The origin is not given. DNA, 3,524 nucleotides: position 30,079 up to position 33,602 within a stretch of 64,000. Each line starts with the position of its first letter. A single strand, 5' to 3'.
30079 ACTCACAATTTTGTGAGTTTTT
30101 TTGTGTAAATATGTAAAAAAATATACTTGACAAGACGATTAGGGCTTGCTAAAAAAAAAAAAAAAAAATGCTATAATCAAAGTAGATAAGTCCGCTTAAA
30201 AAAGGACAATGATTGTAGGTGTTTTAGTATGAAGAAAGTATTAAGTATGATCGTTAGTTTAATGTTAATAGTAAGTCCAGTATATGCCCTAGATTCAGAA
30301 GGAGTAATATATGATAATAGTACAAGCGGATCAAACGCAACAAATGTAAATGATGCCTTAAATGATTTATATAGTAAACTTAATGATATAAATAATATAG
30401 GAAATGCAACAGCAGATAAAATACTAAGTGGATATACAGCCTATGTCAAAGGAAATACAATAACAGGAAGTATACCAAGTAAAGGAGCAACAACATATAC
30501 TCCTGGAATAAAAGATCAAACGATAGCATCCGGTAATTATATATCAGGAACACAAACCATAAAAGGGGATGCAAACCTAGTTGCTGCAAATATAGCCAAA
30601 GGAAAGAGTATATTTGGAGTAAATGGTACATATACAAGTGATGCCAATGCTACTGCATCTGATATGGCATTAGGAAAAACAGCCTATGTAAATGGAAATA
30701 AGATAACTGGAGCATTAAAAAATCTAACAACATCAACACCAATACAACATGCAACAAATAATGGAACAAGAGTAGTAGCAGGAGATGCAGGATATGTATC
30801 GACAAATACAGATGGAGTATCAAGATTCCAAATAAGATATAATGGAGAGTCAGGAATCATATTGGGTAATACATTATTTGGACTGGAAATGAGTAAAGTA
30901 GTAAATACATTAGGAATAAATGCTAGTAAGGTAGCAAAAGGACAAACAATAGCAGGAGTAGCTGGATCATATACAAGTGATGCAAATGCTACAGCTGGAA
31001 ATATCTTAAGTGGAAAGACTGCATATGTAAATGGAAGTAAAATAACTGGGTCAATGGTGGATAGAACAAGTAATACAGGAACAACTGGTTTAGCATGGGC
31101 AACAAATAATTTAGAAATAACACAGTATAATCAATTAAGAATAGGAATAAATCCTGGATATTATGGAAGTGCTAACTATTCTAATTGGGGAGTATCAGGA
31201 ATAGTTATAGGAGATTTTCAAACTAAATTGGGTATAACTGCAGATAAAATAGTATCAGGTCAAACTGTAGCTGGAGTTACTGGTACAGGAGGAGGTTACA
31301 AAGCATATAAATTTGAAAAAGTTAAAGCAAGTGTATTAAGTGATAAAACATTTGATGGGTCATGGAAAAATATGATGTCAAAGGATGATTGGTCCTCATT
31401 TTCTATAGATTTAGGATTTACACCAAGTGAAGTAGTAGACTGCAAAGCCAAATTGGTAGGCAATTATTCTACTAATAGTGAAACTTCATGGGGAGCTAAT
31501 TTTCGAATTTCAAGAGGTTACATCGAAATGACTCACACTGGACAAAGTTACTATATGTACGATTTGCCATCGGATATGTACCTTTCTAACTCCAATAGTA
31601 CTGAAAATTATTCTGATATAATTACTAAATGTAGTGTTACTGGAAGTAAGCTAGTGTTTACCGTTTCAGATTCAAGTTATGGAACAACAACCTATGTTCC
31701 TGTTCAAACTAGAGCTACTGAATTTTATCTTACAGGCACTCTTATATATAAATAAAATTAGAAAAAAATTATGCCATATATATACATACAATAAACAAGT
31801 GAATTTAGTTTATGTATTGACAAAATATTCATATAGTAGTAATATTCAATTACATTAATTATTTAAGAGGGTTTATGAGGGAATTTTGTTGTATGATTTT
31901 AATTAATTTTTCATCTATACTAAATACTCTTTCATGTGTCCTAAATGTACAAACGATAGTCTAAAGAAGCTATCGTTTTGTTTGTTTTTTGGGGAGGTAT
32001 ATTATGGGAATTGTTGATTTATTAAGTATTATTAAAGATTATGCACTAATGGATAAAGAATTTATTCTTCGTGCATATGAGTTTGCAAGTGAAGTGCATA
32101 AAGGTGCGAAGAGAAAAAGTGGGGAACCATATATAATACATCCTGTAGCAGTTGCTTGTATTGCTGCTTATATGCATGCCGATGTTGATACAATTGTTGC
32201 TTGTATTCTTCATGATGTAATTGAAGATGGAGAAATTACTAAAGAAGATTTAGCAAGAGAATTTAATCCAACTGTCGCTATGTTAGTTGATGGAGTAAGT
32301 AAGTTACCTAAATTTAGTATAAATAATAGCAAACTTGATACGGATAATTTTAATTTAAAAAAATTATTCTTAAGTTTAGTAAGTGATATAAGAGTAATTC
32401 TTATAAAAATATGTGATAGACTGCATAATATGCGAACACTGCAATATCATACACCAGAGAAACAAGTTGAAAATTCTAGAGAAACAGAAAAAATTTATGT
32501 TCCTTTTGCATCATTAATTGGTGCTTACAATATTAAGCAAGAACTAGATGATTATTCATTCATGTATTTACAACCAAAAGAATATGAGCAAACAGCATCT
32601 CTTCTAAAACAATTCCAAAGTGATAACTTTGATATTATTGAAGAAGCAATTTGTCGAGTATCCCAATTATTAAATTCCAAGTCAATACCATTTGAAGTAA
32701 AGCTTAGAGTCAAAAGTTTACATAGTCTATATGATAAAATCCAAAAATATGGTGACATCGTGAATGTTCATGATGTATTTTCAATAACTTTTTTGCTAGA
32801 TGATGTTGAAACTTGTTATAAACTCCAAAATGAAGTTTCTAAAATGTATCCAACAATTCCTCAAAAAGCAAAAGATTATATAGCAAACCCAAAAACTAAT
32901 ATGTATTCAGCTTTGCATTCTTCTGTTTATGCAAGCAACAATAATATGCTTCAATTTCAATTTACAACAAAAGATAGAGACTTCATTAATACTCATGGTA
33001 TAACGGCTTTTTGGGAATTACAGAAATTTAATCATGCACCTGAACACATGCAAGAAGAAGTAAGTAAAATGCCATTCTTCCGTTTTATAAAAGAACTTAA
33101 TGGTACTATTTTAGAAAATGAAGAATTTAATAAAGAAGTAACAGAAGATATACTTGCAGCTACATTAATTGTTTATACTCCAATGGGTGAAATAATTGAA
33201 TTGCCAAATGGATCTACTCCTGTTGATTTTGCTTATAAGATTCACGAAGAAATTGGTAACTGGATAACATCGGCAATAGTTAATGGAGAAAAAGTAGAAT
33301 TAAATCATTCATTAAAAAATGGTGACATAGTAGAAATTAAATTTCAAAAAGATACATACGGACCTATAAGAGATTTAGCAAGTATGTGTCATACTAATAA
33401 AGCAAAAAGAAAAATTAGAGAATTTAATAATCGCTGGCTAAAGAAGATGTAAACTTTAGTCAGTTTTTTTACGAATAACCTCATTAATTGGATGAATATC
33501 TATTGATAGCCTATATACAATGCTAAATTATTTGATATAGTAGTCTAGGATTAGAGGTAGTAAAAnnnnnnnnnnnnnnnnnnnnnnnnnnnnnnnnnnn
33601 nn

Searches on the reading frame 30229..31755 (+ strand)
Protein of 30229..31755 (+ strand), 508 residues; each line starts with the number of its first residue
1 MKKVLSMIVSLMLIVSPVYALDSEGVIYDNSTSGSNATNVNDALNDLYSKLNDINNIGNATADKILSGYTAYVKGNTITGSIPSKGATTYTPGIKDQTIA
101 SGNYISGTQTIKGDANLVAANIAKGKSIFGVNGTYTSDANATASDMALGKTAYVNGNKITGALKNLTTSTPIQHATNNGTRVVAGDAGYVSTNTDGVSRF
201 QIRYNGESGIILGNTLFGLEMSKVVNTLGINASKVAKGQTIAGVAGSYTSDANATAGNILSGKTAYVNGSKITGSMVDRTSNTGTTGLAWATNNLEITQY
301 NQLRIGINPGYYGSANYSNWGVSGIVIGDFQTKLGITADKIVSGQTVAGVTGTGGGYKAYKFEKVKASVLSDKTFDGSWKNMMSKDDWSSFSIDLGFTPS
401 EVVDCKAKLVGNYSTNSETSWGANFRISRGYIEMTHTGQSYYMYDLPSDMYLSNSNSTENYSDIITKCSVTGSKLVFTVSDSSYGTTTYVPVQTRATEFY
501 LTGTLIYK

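Call 5: search_protein_families(library=pfam, proteins=[window:30229-31755:+], max_evalue=0.1)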
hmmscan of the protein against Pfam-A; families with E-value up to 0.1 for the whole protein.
window:30229-31755:+ (508 aa): 0 families

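Call 6: search_protein_families(library=phrogs, proteins=[window:30229-31755:+], max_evalue=0.1)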
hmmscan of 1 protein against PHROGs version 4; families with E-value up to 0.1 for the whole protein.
window:30229-31755:+ (508 aa): 5 families
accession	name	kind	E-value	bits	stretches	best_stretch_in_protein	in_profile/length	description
phrog_38337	-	unknown function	1.1e-27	98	2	59-183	309-438/622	-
phrog_35834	-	unknown function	7.4e-24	85.1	1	152-280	35-176/479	-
phrog_13589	-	unknown function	9.3e-21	74.5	3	250-451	786-964/1042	-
phrog_5076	-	unknown function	0.0083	17.3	0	139-169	41-71/75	-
phrog_32837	-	unknown function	0.038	14.9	0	326-403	23-99/102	-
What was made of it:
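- On Phage tail fibre / receptor-binding protein (for the gene product): Only PHROGs of unknown function are hit (E 1e-27 to 1e-21, call 6).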

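Call 8: find_encoding_contigs(protein=window:30229-31755:+, flank=3000, max_places=10)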
Protein window:30229-31755:+ (508 aa): 2 contigs read that carry it; 2 places shown.
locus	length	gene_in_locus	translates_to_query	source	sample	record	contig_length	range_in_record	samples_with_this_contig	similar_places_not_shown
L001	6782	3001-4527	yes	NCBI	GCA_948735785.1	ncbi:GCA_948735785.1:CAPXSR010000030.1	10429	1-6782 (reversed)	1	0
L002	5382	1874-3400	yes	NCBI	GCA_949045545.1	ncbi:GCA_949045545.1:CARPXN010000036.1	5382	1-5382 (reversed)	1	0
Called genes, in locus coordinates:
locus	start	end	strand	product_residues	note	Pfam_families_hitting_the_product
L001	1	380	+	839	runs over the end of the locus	PF00133:tRNA-synt_1, PF01406:tRNA-synt_1e (faint), PF09334:tRNA-synt_1g, PF13603:tRNA-synt_1_2 (weak), PF09334:tRNA-synt_1g, PF00133:tRNA-synt_1, PF08264:Anticodon_1, PF10458:Val_tRNA-synt_C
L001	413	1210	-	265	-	-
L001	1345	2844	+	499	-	PF01336:tRNA_anti-codon, PF00152:tRNA-synt_2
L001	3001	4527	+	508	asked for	-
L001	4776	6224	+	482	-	PF13328:HD_4, PF01966:HD, PF04607:RelA_SpoT, PF02824:TGS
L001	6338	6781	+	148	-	?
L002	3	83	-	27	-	?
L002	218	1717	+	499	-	PF01336:tRNA_anti-codon, PF00152:tRNA-synt_2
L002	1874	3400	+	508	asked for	-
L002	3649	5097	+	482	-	PF13328:HD_4, PF01966:HD, PF04607:RelA_SpoT, PF02824:TGS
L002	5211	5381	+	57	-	?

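Call 9: find_homologous_proteins(query=window:30229-31755:+)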
Query window:30229-31755:+ (508 aa): 2160 proteins with E <= 0.001 among 8000 candidates; the best 120 are listed.
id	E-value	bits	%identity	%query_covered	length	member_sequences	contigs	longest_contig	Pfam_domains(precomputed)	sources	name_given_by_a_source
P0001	0.0e+0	1031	95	100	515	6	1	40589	-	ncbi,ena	-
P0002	1.7e-218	744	63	100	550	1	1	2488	-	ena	-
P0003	1.7e-183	629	61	100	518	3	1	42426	-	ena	-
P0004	2.7e-176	605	87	56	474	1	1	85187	-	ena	-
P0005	7.0e-166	571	88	56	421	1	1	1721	-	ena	-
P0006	1.3e-146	507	56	100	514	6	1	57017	-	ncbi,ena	-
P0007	2.5e-146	506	56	100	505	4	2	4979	-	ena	-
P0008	4.1e-142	492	59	56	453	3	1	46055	-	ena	-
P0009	1.6e-136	474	53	69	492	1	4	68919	-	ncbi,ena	-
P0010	1.1e-135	471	64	56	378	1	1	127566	-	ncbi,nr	ncbi:MAG: hypothetical protein OSJ65_04155 [Bacilli bacterium]|nr:hypothetical protein [Bacilli bact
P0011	1.5e-135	471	64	56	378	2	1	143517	-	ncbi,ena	-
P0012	3.3e-135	470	45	100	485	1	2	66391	-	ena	-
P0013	2.3e-134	467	47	100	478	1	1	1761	-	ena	-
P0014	3.7e-134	466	64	54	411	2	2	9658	-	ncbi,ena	-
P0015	1.6e-131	458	65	54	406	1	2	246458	-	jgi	-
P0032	5.5e-97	344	49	69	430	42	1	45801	-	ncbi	-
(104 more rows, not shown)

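Call 19: find_encoding_contigs(protein=P0001, flank=1500, max_places=10)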
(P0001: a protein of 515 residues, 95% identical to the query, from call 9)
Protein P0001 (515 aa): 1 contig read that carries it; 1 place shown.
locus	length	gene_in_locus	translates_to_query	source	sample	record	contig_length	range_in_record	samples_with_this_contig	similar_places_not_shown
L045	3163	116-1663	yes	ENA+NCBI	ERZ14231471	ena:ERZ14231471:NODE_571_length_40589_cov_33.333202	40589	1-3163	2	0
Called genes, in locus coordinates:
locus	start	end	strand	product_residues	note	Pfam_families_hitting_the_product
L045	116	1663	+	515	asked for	-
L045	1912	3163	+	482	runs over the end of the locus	PF13328:HD_4, PF01966:HD, PF04607:RelA_SpoT, PF02824:TGS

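Call 20: find_encoding_contigs(protein=P0006, flank=1500, max_places=10)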
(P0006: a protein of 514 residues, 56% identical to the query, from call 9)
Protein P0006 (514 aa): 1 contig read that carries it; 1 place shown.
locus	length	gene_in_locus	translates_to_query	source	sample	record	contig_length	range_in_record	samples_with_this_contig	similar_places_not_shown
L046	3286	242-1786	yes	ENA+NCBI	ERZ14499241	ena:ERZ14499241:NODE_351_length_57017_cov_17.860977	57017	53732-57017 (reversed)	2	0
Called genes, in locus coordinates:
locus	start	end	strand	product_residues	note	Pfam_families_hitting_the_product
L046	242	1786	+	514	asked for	-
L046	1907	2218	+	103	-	-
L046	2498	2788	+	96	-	-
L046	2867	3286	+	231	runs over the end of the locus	PF00106:adh_short, PF01370:Epimerase, PF08659:KR, PF13561:adh_short_C2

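Call 21: find_encoding_contigs(protein=P0032, flank=1500, max_places=10)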
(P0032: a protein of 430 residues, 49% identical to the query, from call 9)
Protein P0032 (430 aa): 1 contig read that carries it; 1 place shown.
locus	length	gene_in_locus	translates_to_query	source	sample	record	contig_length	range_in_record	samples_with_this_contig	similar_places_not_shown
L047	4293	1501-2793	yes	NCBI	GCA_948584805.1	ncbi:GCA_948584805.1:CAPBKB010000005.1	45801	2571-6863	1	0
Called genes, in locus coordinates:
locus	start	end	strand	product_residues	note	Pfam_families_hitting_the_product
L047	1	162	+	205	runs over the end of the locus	PF01863:YgjP-like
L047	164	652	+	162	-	PF22435:MRM3-like_sub_bind, PF00588:SpoU_methylase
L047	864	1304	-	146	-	PF12844:HTH_19, PF13560:HTH_31 (faint), PF01381:HTH_3, PF12844:HTH_19 (weak), PF01381:HTH_3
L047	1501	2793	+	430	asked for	-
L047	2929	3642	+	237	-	PF01479:S4, PF00849:PseudoU_synth_2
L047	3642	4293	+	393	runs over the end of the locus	PF05958:tRNA_U5-meth_tr, PF03602:Cons_hypoth95, PF05175:MTS, PF09445:Methyltransf_15, PF13847:Methyltransf_31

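Call 39: predict_structure(alignment_id=A2)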
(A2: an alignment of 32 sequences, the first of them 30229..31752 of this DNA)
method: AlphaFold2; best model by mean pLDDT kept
length: 508 residues; sequences in the alignment: 32
mean_pLDDT: 53.3   pTM: 0.34
mean pLDDT of the five models: 53.3, 51.1, 50.5, 49.7, 48.6
residues with pLDDT >= 90: 57; 70-90: 65; 50-70: 99; < 50: 287
segments of 3 or more residues with pLDDT < 50: 1-40, 51-90, 94-117, 126-128, 136-159, 161-222, 249-259, 262-264, 268-270, 274-334, 431-437
pLDDT, mean of each block of 10 residues (from residue 1): 35 28 29 41 53 41 36 31 39 48 39 49 52 48 44 47 38 32 32 34 33 40 55 62 58 45 48 43 28 26 27 27 34 52 56 65 93 85 87 93 93 67 76 48 86 70 88 94 71 90 91
secondary structure, 60 per line:
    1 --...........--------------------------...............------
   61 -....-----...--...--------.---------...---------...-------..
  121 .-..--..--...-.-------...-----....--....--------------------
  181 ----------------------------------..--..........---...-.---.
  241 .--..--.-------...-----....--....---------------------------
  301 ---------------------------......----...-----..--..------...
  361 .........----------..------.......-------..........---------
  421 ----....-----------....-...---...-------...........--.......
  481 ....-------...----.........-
elements in order: H3-13 H40-54 H62-65 E71-73 E76-78 E97-99 E109-111 E131-133 E151-154 E157-160 H221-228 E264-267 E270-273 H328-333 E358-369 E388-394 E402-411 E425-428 E440-443 E445-447 E451-453 E461-471 E474-484 E492-494 E499-507
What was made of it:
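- Tried and rejected: Function of the protein from structure: the AlphaFold model has pLDDT 53, with only the C-terminal beta-sandwich confident (call 39).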

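Call 44: fold_search(model_id=the predicted structure, library=viral)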
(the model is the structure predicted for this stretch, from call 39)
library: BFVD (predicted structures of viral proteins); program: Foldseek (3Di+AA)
matches with E <= 10: 446; with E <= 0.001: 4
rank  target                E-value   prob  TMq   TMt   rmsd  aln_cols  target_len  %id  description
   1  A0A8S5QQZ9            1.3e-06  0.97  0.11  0.14  47.0       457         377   18  Tail protein [Myoviridae sp. ctgXL3]
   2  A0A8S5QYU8            2.4e-05  0.72  0.11  0.12  20.2       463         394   13  Uncharacterized protein [Siphoviridae sp. ctoiA13]
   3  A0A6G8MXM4            3.6e-04  0.14  0.09  0.09  49.6       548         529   17  Collagen-like triple helix repeat-containing protein [Cedratvirus kamchatka]
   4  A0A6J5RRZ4            6.6e-04  0.13  0.08  0.08  48.5       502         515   14  Major tropism determinant N-terminal domain-containing protein [uncultured Caudovirales phage]
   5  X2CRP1                2.9e-03  0.08  0.07  0.06  57.0       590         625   12  Uncharacterized protein [Pectobacterium phage PM1]
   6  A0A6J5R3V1            3.1e-03  0.07  0.07  0.07  38.1       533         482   14  Collagen triple helix repeat [uncultured Caudovirales phage]
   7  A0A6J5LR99            3.4e-03  0.11  0.09  0.08  30.9       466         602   14  Uncharacterized protein (Fragment) [uncultured Caudovirales phage]
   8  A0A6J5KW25            3.6e-03  0.20  0.09  0.11  25.5       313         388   12  Uncharacterized protein [uncultured Caudovirales phage]
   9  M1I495                3.8e-03  0.16  0.09  0.11  28.0       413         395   13  (no name in the UniProt tables at hand)
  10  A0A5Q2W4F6            4.1e-03  0.12  0.10  0.06  54.1       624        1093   13  (no name in the UniProt tables at hand)
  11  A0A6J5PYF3            4.8e-03  0.15  0.10  0.10  22.5       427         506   12  Uncharacterized protein [uncultured Caudovirales phage]
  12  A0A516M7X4            4.8e-03  0.10  0.10  0.09  36.9       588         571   13  (no name in the UniProt tables at hand)
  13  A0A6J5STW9            5.1e-03  0.08  0.09  0.08  38.1       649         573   13  Uncharacterized protein [uncultured Caudovirales phage]
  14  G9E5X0                5.7e-03  0.10  0.09  0.08  49.5       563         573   13  Ubiquitin-like domain-containing protein [Micromonas pusilla virus SP1]
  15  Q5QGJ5                6.0e-03  0.89  0.13  0.14   9.4       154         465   12  (no name in the UniProt tables at hand)
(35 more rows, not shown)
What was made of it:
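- On Phage tail fibre / receptor-binding protein (for the gene product): The best Foldseek viral hit is a 'tail protein' at E 1e-6 but TM 0.11, on a model with pLDDT 53 (calls 39, 44).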

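Call 45: fold_search(model_id=the predicted structure, library=pdb)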
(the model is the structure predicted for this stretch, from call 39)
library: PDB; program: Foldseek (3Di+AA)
matches with E <= 10: 726; with E <= 0.001: 0
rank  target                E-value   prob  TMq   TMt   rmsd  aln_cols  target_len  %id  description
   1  3v0a_B                3.7e-02  0.10  0.08  0.05  17.1       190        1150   14  2.7 angstrom crystal structure of BoNT/Ai in complex with NTNHA (released 2012-03-14)
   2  1nbc_A                7.0e-02  0.09  0.07  0.16  17.5       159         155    8  BACTERIAL TYPE 3A CELLULOSE-BINDING DOMAIN (released 1997-09-26)
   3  9wcb_F                7.4e-02  0.15  0.10  0.19  18.1       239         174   12  Open state of A8 gpJ 713 central tail fiber with OmpC G17 from E. coli EDL933 (released 2026-01-28)
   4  8xcj_F                8.3e-02  0.13  0.10  0.11  19.1       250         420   10  Open State of central tail fiber of bacteriophage lambda upon binding to LamB (gpJ713-LamB complex) (released 2024-05-01)
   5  9arj_B                8.3e-02  0.09  0.08  0.05  15.7       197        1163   11  CryoEM structure of BoNT-NTNH-OrfX2 complex from Clostridium botulinum E1, major class (released 2025-01-22)
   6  4rth_A                8.8e-02  0.16  0.08  0.20  16.3       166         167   10  The crystal structure of PsbP from Zea mays (released 2015-03-11)
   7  8ofu_B                9.3e-02  0.06  0.07  0.14  18.0       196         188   13  Human adenovirus type 53 fiber-knob protein (released 2023-09-20)
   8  7ehg_B                9.8e-02  0.35  0.12  0.33   9.8       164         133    5  Crystal Structure of MiXBM (released 2022-03-30)
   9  7ehg_A                9.8e-02  0.23  0.11  0.28  10.7       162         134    7  Crystal Structure of MiXBM (released 2022-03-30)
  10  5w5p                  1.0e-01  0.10  0.09  0.08  18.2       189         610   12  Crystal structure of Acinetobacter baumannii phage AM24 tailspike protein (released 2018-12-19)
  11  7ehg_F                1.1e-01  0.25  0.11  0.31  10.2       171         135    8  Crystal Structure of MiXBM (released 2022-03-30)
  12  8qpg_TA               1.1e-01  0.12  0.09  0.10  13.8       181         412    7  Turret of Haloferax tailed virus 1 (released 2024-10-09)
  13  8x8m_A                1.5e-01  0.20  0.10  0.08   8.9       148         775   11  Cryo-EM structure of a bacteriophage tail- spike protein against Klebsiella pneumoniae K64,ORF41(K64-ORF41) (released 2024-09-04)
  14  7vrn_I                1.5e-01  0.10  0.10  0.11  15.8       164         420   13  Structure of infectious bursal disease virus Gt strain (released 2022-03-30)
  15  9wca_F                1.5e-01  0.08  0.09  0.13  23.1       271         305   12  Closed state of A8 gpJ 713 central tail fiber (released 2026-01-28)
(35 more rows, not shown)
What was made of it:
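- Tried and rejected: Foldseek against PDB found nothing with E <= 0.001, and the viral hits have TM ~0.1 (calls 44, 45).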

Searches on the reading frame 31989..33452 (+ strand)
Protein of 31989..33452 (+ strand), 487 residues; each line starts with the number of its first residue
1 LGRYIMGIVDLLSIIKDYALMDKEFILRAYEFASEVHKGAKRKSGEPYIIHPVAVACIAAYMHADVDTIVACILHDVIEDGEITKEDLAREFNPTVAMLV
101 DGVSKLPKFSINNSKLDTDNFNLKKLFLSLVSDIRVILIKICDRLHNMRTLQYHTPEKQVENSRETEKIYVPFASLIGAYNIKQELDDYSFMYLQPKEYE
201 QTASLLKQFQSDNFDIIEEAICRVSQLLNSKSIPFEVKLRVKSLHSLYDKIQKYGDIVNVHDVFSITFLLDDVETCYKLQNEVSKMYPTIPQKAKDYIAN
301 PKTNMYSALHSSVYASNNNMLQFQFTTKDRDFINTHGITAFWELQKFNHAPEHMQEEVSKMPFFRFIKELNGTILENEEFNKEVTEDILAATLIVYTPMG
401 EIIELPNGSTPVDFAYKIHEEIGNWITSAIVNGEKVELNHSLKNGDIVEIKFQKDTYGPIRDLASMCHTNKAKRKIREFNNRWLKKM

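Call 5: search_protein_families(library=pfam, proteins=[window:31989-33452:+], max_evalue=0.1)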
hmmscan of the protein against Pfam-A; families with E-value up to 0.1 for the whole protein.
window:31989-33452:+ (487 aa): 4 families
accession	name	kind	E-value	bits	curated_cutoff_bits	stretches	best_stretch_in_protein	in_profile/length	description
PF13328.12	HD_4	-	7.7e-37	126.9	27.2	1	29-175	1-151/156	HD domain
PF02824.27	TGS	-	2.5e-21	75.9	22.2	1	394-450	2-58/60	TGS domain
PF04607.23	RelA_SpoT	-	4.6e-18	66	27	1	240-343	2-107/113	Region found in RelA / SpoT proteins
PF01966.28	HD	-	5.3e-09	36.8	22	1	48-148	1-116/116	HD domain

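Call 48: find_encoding_contigs(protein=window:32004-33452:+, flank=2200, max_places=10)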
Protein window:32004-33452:+ (482 aa): 23 contigs read that carry it; 10 places shown.
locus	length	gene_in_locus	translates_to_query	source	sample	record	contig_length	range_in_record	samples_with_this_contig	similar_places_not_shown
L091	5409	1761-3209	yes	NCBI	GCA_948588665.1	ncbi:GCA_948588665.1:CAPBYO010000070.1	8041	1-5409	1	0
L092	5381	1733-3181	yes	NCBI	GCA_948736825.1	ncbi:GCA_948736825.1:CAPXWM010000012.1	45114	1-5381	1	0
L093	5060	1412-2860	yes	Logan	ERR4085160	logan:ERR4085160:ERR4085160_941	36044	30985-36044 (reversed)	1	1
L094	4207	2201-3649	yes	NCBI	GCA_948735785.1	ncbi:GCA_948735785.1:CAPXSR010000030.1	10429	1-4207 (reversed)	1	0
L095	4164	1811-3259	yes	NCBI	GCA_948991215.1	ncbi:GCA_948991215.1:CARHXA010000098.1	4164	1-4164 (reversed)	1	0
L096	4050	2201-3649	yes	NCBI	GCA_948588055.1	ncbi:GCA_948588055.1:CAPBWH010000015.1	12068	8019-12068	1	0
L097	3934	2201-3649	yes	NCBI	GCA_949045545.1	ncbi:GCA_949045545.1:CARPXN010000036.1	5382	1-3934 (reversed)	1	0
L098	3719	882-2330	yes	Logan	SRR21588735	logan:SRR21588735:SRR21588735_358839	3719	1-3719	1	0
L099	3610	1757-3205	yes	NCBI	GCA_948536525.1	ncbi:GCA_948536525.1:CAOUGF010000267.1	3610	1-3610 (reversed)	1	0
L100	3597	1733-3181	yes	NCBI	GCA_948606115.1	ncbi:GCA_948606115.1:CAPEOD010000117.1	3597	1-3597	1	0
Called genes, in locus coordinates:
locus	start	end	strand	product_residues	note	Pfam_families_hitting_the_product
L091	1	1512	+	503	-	?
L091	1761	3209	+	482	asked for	PF13328:HD_4, PF01966:HD, PF04607:RelA_SpoT, PF02824:TGS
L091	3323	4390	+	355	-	PF01381:HTH_3, PF12844:HTH_19, PF13560:HTH_31 (weak)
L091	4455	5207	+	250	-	-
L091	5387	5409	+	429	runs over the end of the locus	PF05816:TelA (weak)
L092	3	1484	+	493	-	?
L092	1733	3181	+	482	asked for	PF13328:HD_4, PF01966:HD, PF04607:RelA_SpoT, PF02824:TGS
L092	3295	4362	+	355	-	PF01381:HTH_3, PF12844:HTH_19, PF13560:HTH_31 (weak)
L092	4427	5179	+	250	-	-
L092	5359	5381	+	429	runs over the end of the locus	PF05816:TelA (weak)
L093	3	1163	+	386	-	?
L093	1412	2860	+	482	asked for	PF13328:HD_4, PF01966:HD, PF04607:RelA_SpoT, PF02824:TGS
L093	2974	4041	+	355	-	PF01381:HTH_3, PF12844:HTH_19, PF13560:HTH_31 (weak)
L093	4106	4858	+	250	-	-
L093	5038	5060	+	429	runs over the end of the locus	PF05816:TelA (weak)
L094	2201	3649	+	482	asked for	PF13328:HD_4, PF01966:HD, PF04607:RelA_SpoT, PF02824:TGS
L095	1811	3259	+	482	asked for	PF13328:HD_4, PF01966:HD, PF04607:RelA_SpoT, PF02824:TGS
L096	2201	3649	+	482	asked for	PF13328:HD_4, PF01966:HD, PF04607:RelA_SpoT, PF02824:TGS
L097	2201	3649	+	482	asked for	PF13328:HD_4, PF01966:HD, PF04607:RelA_SpoT, PF02824:TGS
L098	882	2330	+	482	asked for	PF13328:HD_4, PF01966:HD, PF04607:RelA_SpoT, PF02824:TGS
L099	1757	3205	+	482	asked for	PF13328:HD_4, PF01966:HD, PF04607:RelA_SpoT, PF02824:TGS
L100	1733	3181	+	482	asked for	PF13328:HD_4, PF01966:HD, PF04607:RelA_SpoT, PF02824:TGS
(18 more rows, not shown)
